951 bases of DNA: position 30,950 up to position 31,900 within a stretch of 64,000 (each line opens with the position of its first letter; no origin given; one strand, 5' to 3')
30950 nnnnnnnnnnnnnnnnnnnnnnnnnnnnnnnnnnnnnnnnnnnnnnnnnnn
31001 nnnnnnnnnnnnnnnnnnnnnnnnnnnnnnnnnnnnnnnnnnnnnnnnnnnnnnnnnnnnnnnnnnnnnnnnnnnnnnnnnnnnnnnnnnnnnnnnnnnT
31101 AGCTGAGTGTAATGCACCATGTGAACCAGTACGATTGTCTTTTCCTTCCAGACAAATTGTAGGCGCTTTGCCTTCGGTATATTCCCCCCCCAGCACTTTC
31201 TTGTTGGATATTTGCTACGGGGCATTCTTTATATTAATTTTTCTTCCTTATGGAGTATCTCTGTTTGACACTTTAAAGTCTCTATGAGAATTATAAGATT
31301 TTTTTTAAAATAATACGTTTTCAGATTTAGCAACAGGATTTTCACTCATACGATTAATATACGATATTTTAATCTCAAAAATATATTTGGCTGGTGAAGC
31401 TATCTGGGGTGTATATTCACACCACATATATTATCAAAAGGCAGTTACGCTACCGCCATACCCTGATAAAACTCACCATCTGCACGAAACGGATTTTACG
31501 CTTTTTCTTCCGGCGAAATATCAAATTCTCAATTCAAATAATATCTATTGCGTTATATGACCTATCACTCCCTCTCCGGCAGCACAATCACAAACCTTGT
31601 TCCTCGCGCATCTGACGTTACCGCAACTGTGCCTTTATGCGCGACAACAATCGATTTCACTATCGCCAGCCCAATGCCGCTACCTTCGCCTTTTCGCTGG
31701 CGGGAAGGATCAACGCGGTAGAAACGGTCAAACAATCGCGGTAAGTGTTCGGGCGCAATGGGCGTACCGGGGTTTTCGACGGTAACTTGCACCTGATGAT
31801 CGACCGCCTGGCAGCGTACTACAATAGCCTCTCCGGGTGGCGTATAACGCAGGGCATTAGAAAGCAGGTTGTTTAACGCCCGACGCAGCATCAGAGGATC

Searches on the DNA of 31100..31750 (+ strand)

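Call 89: search_dna_similar(query=window:31100-31750:+, collection=ecoli_genomes, mode=near, max_rows=12, rows=spread)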
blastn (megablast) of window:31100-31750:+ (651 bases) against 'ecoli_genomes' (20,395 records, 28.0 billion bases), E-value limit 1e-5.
Records with a match: 5334; places in all: 5345; records where one place covers at least 80% of the query: 153.
Genomes with a match: 5333 of 5426; with a place that covers at least 80% of the query: 152. Places per genome that has any: lowest 1, median 1, highest 3. On chromosomes: 5339 places; on plasmids: 6.
Best place of each record, by identity: >=99% 153; 95-99% 2641; 90-95% 2538; 80-90% 2.
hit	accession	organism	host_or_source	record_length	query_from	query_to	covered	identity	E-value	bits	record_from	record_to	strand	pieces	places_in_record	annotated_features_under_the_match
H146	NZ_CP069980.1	Escherichia coli strain FDAARGOS_1291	Homo sapiens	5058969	1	651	100%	100.0%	0e+0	1220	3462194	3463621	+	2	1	IS1-like element IS1B family transposase | cusS: Cu(+)/Ag(+) sensor histidine kinase CusS | HNH/endonuclease VII fold toxin-2 domain-containing protein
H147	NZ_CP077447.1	Escherichia coli O111:H8 strain SF26 102-1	cattle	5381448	465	651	29%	95.7%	2e-78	302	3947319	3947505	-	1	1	cusS: Cu(+)/Ag(+) sensor histidine kinase CusS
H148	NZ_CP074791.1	Escherichia coli strain 94_0962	Homo sapiens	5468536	465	648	28%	96.2%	2e-78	302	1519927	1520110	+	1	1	cusS: Cu(+)/Ag(+) sensor histidine kinase CusS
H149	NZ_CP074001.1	Escherichia coli strain PM4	Pig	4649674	465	651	29%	94.7%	4e-75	291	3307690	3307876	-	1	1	cusS: Cu(+)/Ag(+) sensor histidine kinase CusS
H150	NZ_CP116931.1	Escherichia coli strain MLI106K1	Homo sapiens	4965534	465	651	29%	94.1%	2e-73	285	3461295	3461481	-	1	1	cusS: Cu(+)/Ag(+) sensor histidine kinase CusS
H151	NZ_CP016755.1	Escherichia coli strain FORC_044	Homo sapiens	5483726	465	651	29%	93.6%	9e-72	279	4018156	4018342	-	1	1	cusS: Cu(+)/Ag(+) sensor histidine kinase CusS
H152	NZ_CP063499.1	Escherichia coli strain EH10-18-47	Homo sapiens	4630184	475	651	27%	94.9%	3e-71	278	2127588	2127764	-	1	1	cusS: Cu(+)/Ag(+) sensor histidine kinase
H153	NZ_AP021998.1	Escherichia coli strain WP3-W18-ESBL-07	-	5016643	491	651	25%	97.5%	1e-70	276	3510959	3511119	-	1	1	cusS: Cu(+)/Ag(+) sensor histidine kinase CusS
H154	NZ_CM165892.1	Escherichia coli strain N44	Homo sapiens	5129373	491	651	25%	96.9%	6e-69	270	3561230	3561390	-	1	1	cusS: Cu(+)/Ag(+) sensor histidine kinase CusS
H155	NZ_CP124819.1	Escherichia coli strain C325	Homo sapiens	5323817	491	651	25%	94.4%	3e-62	248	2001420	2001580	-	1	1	cusS: Cu(+)/Ag(+) sensor histidine kinase CusS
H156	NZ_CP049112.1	Escherichia coli strain WF5-5-T2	missing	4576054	491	651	25%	93.2%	6e-59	237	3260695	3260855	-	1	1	cusS: Cu(+)/Ag(+) sensor histidine kinase CusS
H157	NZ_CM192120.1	Escherichia coli strain MEW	Pagophila eburnea (ivory gull)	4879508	493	651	24%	91.8%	2e-54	222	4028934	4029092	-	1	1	cusS: Cu(+)/Ag(+) sensor histidine kinase CusS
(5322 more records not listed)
